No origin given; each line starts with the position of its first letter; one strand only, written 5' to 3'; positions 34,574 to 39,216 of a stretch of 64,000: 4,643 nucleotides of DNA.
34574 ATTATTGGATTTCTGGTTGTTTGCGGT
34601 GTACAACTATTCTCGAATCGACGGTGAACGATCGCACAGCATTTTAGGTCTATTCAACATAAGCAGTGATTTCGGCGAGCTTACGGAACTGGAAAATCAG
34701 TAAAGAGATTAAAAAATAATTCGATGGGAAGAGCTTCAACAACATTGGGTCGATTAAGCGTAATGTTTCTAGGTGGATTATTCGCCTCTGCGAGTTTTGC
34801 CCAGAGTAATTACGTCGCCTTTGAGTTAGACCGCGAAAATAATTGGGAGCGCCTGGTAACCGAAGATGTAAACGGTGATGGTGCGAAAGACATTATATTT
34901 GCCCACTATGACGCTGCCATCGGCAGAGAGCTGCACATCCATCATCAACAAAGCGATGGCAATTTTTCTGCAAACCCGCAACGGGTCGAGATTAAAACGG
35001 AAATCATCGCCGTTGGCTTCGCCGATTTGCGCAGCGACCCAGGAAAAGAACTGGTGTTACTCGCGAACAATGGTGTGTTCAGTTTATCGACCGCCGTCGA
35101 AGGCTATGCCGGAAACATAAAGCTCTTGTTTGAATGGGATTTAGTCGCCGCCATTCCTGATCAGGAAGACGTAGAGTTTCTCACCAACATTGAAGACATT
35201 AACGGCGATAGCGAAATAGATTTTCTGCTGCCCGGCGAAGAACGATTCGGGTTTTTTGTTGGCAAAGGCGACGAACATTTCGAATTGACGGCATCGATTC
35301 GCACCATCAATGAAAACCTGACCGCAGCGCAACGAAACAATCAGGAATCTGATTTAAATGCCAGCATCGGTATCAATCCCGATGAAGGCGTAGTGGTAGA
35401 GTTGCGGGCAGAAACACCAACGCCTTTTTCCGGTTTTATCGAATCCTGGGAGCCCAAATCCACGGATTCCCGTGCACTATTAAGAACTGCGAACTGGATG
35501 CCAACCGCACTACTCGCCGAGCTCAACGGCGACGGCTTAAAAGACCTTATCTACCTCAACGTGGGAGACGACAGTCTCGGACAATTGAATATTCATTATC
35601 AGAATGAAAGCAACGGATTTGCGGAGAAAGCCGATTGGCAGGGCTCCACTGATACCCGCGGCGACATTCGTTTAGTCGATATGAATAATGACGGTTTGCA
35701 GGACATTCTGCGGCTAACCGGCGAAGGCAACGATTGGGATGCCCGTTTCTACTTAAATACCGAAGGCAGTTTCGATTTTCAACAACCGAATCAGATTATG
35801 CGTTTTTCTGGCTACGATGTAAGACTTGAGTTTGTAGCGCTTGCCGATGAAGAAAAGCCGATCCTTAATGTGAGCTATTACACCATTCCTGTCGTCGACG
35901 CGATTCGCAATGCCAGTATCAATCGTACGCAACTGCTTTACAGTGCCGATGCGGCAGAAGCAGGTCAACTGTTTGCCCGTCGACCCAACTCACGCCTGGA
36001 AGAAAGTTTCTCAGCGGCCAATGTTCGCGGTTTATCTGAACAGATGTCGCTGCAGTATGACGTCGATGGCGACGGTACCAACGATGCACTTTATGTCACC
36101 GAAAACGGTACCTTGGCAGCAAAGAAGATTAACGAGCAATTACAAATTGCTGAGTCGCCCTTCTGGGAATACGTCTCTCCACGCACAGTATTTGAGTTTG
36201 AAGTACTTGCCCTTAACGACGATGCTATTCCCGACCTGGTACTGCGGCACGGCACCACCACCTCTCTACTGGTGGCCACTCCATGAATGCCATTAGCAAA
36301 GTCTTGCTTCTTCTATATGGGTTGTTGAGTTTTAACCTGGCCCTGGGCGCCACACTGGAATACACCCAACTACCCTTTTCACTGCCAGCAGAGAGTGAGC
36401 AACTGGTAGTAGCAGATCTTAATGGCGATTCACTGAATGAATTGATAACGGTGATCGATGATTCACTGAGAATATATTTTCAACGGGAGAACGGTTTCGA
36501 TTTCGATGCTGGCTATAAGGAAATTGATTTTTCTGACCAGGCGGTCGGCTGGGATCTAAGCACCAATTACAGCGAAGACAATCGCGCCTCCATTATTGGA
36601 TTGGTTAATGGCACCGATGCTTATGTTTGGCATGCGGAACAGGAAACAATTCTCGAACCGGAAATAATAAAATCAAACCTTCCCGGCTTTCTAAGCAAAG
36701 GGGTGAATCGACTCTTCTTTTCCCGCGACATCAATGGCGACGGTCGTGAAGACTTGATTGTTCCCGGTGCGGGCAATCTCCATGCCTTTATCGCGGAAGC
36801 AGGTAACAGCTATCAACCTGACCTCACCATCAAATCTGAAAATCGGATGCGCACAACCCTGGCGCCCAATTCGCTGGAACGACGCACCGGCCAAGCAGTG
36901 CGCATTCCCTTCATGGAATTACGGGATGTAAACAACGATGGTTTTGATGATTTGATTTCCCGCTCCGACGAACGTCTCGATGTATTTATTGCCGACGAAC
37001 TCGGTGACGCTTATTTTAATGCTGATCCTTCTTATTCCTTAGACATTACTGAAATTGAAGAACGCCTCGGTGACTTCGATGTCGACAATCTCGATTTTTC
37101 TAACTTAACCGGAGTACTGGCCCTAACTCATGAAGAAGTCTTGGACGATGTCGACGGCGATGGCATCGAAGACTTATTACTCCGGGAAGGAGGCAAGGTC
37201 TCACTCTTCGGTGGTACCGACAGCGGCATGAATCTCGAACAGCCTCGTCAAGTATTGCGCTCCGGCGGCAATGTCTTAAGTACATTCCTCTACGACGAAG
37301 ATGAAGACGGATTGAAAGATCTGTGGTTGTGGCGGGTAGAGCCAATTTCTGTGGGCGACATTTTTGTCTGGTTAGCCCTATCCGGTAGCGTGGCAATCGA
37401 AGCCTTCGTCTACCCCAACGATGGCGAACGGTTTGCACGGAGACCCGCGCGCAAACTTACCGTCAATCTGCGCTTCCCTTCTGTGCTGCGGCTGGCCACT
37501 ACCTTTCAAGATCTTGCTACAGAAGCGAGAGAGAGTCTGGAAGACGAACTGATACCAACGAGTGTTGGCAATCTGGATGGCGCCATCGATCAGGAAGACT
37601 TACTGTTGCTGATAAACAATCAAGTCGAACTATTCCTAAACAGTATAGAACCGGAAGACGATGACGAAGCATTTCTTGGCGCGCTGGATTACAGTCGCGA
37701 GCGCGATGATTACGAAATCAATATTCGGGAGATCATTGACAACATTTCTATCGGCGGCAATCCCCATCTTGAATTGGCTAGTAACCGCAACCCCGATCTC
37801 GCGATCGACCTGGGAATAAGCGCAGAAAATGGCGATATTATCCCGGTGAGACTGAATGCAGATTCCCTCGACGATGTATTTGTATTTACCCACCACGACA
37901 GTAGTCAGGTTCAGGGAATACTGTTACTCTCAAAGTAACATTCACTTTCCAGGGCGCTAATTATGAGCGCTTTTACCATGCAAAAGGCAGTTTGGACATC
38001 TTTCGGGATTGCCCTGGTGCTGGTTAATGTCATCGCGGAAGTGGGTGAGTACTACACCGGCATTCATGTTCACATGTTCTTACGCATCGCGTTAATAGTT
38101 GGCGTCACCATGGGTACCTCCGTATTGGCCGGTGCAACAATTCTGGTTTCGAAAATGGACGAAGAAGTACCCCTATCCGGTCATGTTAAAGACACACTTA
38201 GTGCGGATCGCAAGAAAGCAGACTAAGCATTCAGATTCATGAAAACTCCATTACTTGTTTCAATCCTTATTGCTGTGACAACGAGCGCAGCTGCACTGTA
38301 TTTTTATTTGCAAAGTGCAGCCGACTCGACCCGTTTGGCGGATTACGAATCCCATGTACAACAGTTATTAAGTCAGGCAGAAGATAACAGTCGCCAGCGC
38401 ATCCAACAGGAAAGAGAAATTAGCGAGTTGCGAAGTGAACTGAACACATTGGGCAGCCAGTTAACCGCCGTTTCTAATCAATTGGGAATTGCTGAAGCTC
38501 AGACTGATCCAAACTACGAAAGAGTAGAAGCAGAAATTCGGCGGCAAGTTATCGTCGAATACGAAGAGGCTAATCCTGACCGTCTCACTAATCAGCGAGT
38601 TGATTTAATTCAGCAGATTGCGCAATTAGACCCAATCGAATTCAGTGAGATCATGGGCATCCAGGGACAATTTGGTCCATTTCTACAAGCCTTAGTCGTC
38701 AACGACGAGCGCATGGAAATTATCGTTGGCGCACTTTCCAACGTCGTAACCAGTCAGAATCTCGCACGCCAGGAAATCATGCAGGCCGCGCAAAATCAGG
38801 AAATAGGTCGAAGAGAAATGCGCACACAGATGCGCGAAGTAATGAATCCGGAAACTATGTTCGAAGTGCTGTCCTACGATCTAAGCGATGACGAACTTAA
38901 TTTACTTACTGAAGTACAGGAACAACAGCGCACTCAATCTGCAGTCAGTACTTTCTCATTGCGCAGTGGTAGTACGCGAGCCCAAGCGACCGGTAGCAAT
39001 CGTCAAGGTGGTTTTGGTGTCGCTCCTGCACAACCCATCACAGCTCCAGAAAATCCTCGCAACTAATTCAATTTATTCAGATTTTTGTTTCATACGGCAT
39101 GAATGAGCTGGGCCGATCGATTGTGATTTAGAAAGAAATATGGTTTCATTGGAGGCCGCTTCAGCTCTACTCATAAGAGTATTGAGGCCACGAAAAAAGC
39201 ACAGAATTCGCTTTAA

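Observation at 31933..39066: Tightly coupled operon of ABC-2 exporter, double-PDZ lipoprotein and twin FG-GAP propellers that matches no pathway I can name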

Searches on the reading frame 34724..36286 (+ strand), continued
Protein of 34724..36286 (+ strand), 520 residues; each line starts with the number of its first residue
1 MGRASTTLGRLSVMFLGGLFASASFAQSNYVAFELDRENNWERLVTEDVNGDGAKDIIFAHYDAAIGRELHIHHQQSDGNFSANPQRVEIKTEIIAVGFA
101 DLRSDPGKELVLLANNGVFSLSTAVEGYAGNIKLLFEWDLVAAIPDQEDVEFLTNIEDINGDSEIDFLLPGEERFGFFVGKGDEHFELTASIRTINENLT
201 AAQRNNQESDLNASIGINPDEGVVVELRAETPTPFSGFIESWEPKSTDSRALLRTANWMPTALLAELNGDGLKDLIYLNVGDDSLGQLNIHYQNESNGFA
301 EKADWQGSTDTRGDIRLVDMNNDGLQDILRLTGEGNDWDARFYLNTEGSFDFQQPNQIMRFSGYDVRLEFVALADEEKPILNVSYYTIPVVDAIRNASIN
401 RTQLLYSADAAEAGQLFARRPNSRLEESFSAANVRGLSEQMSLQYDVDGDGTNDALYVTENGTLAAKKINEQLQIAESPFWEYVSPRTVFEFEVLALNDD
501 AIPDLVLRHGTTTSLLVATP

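Call 61: find_encoding_contigs(protein=P0330, flank=8000, max_places=1)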
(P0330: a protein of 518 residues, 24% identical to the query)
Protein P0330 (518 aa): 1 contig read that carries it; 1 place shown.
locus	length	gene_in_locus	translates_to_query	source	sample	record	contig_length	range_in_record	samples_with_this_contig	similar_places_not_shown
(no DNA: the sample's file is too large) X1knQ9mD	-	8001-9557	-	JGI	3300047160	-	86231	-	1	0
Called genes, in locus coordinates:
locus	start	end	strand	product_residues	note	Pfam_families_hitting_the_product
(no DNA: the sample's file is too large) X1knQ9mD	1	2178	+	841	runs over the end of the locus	PF13491:FtsK_4TM, PF17854:FtsK_alpha, PF01580:FtsK_SpoIIIE, PF09397:FtsK_gamma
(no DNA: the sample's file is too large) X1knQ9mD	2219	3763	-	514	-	PF13620:CarboxypepD_reg, PF13715:CarbopepD_reg_2 (faint), PF13620:CarboxypepD_reg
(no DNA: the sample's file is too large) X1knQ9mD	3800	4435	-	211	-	PF00730:HhH-GPD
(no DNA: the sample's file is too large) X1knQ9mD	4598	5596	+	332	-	PF00005:ABC_tran, PF13304:AAA_21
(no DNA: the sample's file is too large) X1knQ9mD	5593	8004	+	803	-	PF12679:ABC2_membrane_2 (weak), PF12730:ABC2_membrane_4, PF12698:ABC2_membrane_3 (weak), PF10920:DUF2705 (weak), PF01839:FG-GAP (faint), PF16743:PliI (faint), PF13517:FG-GAP_3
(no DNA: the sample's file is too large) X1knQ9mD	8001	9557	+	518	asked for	PF12256:TcdB_toxin_midN (faint), PF01839:FG-GAP (faint), PF13517:FG-GAP_3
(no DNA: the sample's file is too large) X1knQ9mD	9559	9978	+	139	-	-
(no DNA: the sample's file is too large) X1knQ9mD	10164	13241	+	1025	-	PF00069:Pkinase, PF03109:ABC1 (faint), PF07714:PK_Tyr_Ser-Thr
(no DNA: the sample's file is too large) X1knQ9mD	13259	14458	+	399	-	-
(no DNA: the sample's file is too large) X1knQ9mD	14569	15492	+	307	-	PF13489:Methyltransf_23, PF08003:Methyltransf_9 (weak), PF13847:Methyltransf_31, PF08241:Methyltransf_11, PF08242:Methyltransf_12, PF13649:Methyltransf_25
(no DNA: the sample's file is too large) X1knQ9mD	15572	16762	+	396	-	PF02655:ATP-grasp_3 (weak), PF02786:CPSase_L_D2 (faint), PF15632:ATPgrasp_Ter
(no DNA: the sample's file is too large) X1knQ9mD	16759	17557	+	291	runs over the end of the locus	PF01522:Polysacc_deac_1, PF11959:DUF3473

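Call 70: search_protein_families(library=pfam, proteins=[L092:5380-7791:+, L092:8001-9452:+, L092:9456-9839:+, L090:4738-6270:+, L090:7198-8004:+, L090:11131-12552:+, L086:4525-7041:+, L084:6782-7243:+], max_evalue=0.01)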
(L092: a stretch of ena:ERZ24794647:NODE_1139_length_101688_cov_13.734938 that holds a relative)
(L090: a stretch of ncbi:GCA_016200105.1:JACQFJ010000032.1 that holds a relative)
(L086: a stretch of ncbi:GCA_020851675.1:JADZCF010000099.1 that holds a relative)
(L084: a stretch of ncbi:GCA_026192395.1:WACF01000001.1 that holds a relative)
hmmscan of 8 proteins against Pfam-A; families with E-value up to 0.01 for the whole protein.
L092:5380-7791:+ (803 aa): 5 families
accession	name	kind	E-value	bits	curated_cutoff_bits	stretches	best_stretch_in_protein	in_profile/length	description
PF13517.12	FG-GAP_3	-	1.1e-24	87.2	26.9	3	577-647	1-60/61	FG-GAP-like repeat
PF01839.29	FG-GAP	-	2.2e-10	40.6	22.1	1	445-466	4-25/37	FG-GAP repeat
PF12730.13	ABC2_membrane_4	-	1.3e-06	29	27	1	10-214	3-174/179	ABC-2 family transporter protein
PF12679.13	ABC2_membrane_2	-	1.2e-05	25.1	27.2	1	6-217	1-193/283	ABC-2 family transporter protein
PF16743.10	PliI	-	0.0014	18.7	27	0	323-352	56-85/123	Periplasmic lysozyme inhibitor of I-type lysozyme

L092:8001-9452:+ (483 aa): 3 families
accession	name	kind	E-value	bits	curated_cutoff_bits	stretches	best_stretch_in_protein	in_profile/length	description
PF13517.12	FG-GAP_3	-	7.6e-32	110.2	26.9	3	396-460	1-60/61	FG-GAP-like repeat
PF01839.29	FG-GAP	-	7.1e-10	39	22.1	0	312-324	7-19/37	FG-GAP repeat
PF15907.11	Itfg2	-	0.00012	21.9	27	0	68-102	71-106/330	Integrin-alpha FG-GAP repeat-containing protein 2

L092:9456-9839:+ (127 aa): 0 families

L090:4738-6270:+ (510 aa): 4 families
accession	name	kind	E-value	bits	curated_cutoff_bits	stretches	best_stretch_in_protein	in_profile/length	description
PF04389.22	Peptidase_M28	-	1.1e-46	159.5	21.3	1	293-492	1-191/193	Peptidase family M28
PF01546.33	Peptidase_M20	-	2.6e-07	31.2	24.6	1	312-488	2-201/206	Peptidase family M20/M25/M40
PF02225.27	PA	-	1.2e-05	25.7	23.9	1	131-249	3-94/95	PA domain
PF05450.20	Nicastrin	-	0.00021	21.4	25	1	327-424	18-114/218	Nicastrin large lobe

L090:7198-8004:+ (268 aa): 3 families
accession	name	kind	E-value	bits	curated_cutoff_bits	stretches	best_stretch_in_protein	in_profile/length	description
PF12730.13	ABC2_membrane_4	-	3.4e-12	47.1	27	1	5-168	2-162/179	ABC-2 family transporter protein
PF12679.13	ABC2_membrane_2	-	2.6e-10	40.4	27.2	1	4-266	3-283/283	ABC-2 family transporter protein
PF12698.13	ABC2_membrane_3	-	0.00026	20.6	31.6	1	54-199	163-287/347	ABC-2 family transporter protein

L090:11131-12552:+ (473 aa): 2 families
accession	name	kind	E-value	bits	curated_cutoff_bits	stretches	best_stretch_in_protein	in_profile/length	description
PF03934.19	T2SSK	-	0.0002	22.1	24.2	1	292-323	1-32/63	Type II secretion system (T2SS), protein K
PF21687.3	T2SSK_1st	-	0.0014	19.8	26.2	0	379-411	72-104/107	Type II secretion system (T2SS), protein K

L086:4525-7041:+ (838 aa): 2 families
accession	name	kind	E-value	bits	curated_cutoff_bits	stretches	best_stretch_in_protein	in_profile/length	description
PF25778.1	DUF7948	-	9e-53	179.9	27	1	42-244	1-213/214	Domain of unknown function (DUF7948)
PF06739.17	SBBP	-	2.7e-05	24.5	20.5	2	577-609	1-34/38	Beta-propeller repeat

L084:6782-7243:+ (153 aa): 2 families
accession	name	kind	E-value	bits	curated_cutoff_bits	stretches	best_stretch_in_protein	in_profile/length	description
PF07295.17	DUF1451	-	5.1e-18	66.1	26.1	1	21-147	11-143/146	Zinc-ribbon containing domain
PF06221.18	zf-C2HC5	-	0.0057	17.1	25.8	1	117-149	17-48/54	Putative zinc finger motif, C2HC5-type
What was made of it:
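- On ABC-2 / type V ABC exporter (generic superfamily): The type-B orthologue (L090) passes (ABC2_membrane_4 47 bits, ABC2_membrane_2 40 bits) and the fused L092 protein passes ABC2_membrane_4 (29 bits) (call 70).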

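Call 80: search_solved_structures(query=A7, max_evalue=10)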
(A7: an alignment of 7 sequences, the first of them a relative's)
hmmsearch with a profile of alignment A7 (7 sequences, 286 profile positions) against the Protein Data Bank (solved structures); distinct sequences matched with E-value up to 10: 2.
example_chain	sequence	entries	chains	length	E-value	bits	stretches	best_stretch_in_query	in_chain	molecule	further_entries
7x1g_A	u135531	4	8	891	0.055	16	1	177-229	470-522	Isoform 1 of Solute carrier family 4 member 11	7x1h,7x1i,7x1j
4ot5_A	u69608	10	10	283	0.83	12.1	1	138-214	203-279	Tyrosine-protein kinase BTK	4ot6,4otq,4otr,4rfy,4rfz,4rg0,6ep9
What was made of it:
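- On NosDFY: The permease shows no similarity to NosY in the PDB profile search (call 80).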

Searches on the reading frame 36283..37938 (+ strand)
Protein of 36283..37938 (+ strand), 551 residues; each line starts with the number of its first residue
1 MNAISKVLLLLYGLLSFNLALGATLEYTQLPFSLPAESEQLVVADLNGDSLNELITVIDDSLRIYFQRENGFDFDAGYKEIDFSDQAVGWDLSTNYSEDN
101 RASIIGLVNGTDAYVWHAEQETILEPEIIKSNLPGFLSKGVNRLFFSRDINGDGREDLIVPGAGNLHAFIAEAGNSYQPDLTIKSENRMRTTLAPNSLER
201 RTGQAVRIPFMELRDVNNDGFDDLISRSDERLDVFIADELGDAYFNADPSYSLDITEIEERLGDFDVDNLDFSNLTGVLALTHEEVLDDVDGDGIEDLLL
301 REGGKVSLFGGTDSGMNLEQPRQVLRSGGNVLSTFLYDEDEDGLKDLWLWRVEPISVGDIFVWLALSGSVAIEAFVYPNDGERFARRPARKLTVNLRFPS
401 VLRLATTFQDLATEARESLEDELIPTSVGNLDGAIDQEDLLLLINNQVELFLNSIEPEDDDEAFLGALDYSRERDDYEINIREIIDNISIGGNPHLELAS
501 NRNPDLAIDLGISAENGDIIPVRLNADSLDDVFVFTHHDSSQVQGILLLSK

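Call 3: search_protein_families(library=pfam, proteins=[window:36283-37938:+], max_evalue=0.01)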
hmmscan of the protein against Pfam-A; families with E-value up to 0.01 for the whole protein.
window:36283-37938:+ (551 aa): 2 families
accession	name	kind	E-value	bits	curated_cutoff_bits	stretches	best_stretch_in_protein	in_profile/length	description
PF13517.12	FG-GAP_3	-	2.4e-12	47.7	26.9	1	289-347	1-59/61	FG-GAP-like repeat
PF01839.29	FG-GAP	-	4.6e-10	39.6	22.1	0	149-164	9-26/37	FG-GAP repeat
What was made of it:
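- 36283..37938 (+): Secreted FG-GAP beta-propeller 2 (FG2), a distant paralogue of FG1. Core gene 5. FG-GAP_3 2.4e-12 and FG-GAP 4.6e-10 (call 3).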

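Call 4: search_protein_families(library=ncbifam, proteins=[window:36283-37938:+], max_evalue=0.01)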
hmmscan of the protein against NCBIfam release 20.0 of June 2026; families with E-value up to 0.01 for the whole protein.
window:36283-37938:+ (551 aa): 0 families

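Call 46: search_protein_families(library=padloc, proteins=[window:36283-37938:+], max_evalue=0.001)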
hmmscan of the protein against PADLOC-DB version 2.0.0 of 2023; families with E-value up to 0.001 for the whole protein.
window:36283-37938:+ (551 aa): 0 families

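Call 72: search_solved_structures(query=window:36283-37938:+, max_evalue=1)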
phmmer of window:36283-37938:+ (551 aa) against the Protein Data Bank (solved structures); distinct sequences matched with E-value up to 1: 0.
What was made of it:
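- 36283..37938 (+): No sequence match in the PDB (call 72).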

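Call 82: search_dna_similar(query=window:36283-37938:+, collection=plasmids, mode=protein, max_evalue=0.00001, max_rows=10)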
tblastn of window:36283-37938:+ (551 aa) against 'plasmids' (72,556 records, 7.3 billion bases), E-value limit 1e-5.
No match.
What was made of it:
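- Tried and rejected: A tblastn search of the plasmid collection with FG2 found no match (call 82).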

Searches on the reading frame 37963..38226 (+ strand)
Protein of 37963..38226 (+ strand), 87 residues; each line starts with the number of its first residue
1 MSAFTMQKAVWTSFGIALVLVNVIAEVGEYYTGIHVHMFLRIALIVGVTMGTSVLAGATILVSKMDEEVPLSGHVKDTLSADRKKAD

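Call 3: search_protein_families(library=pfam, proteins=[window:37963-38226:+], max_evalue=0.01)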
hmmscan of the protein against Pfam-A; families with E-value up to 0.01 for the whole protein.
window:37963-38226:+ (87 aa): 0 families

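Call 4: search_protein_families(library=ncbifam, proteins=[window:37963-38226:+], max_evalue=0.01)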
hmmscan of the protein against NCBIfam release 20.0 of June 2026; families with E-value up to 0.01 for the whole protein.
window:37963-38226:+ (87 aa): 0 families

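Call 46: search_protein_families(library=padloc, proteins=[window:37963-38226:+], max_evalue=0.001)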
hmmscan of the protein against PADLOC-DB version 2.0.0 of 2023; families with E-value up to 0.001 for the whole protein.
window:37963-38226:+ (87 aa): 0 families

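Call 79: search_protein_families(library=pfam, proteins=[window:37963-38226:+], max_evalue=10)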
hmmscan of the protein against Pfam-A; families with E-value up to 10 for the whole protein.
window:37963-38226:+ (87 aa): 0 families
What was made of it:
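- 37963..38226 (+): 87-aa protein with two TM segments. It is a recurrent accessory subunit of the M16-containing gammaproteobacterial cassettes. No Pfam family (calls 3, 79).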

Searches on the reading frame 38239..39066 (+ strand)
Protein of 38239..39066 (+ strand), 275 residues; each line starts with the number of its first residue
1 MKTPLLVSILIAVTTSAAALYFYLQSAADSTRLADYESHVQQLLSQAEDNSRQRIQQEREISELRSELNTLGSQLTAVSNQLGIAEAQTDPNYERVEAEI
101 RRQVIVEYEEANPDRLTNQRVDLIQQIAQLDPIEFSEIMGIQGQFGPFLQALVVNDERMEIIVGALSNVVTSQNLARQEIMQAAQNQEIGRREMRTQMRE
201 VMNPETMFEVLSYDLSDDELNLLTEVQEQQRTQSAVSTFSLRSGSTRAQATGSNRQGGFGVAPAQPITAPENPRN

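Call 3: search_protein_families(library=pfam, proteins=[window:38239-39066:+], max_evalue=0.01)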
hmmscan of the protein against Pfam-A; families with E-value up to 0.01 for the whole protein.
window:38239-39066:+ (275 aa): 0 families

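Call 4: search_protein_families(library=ncbifam, proteins=[window:38239-39066:+], max_evalue=0.01)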
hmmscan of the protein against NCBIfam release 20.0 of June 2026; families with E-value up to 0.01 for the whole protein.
window:38239-39066:+ (275 aa): 1 family
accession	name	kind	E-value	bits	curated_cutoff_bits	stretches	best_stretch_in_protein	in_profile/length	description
NF009648.0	PRK13182.1-4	equivalog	0.00072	19.6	170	0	32-92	110-169/184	chromosome-anchoring protein RacA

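Call 46: search_protein_families(library=padloc, proteins=[window:38239-39066:+], max_evalue=0.001)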
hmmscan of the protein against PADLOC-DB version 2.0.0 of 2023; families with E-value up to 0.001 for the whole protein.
window:38239-39066:+ (275 aa): 0 families

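Call 79: search_protein_families(library=pfam, proteins=[window:38239-39066:+], max_evalue=10)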
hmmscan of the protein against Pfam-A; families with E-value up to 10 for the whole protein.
window:38239-39066:+ (275 aa): 9 families
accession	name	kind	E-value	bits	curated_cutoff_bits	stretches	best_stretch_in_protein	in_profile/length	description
PF13863.11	DUF4200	-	0.021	15.6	29.7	1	34-82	55-103/119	Domain of unknown function (DUF4200)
PF09078.16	CheY-binding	-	0.1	13.1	24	0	218-237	17-36/63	CheY binding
PF00214.24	Calc_CGRP_IAPP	-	0.12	13.3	22.3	1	4-59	8-70/131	Calcitonin / CGRP / IAPP family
PF03707.21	MHYT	-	0.16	12.4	21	1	6-30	29-53/59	Bacterial signalling protein N terminal repeat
PF09385.16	HisK_N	-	0.26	11.7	24.4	1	153-213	65-121/129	Histidine kinase N terminal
PF05929.16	Phage_GPO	-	1.1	9.3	33.6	1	22-88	184-250/268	Phage capsid scaffolding protein (GPO) serine peptidase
PF07730.19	HisKA_3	-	2.3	9.3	24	0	70-101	12-43/68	Histidine kinase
PF07200.18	Mod_r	-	2.5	8.5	30.1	1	30-95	25-90/146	Modifier of rudimentary (Mod(r)) protein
PF01519.22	DUF16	-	9.8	7.2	40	1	29-82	32-85/104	Protein of unknown function DUF16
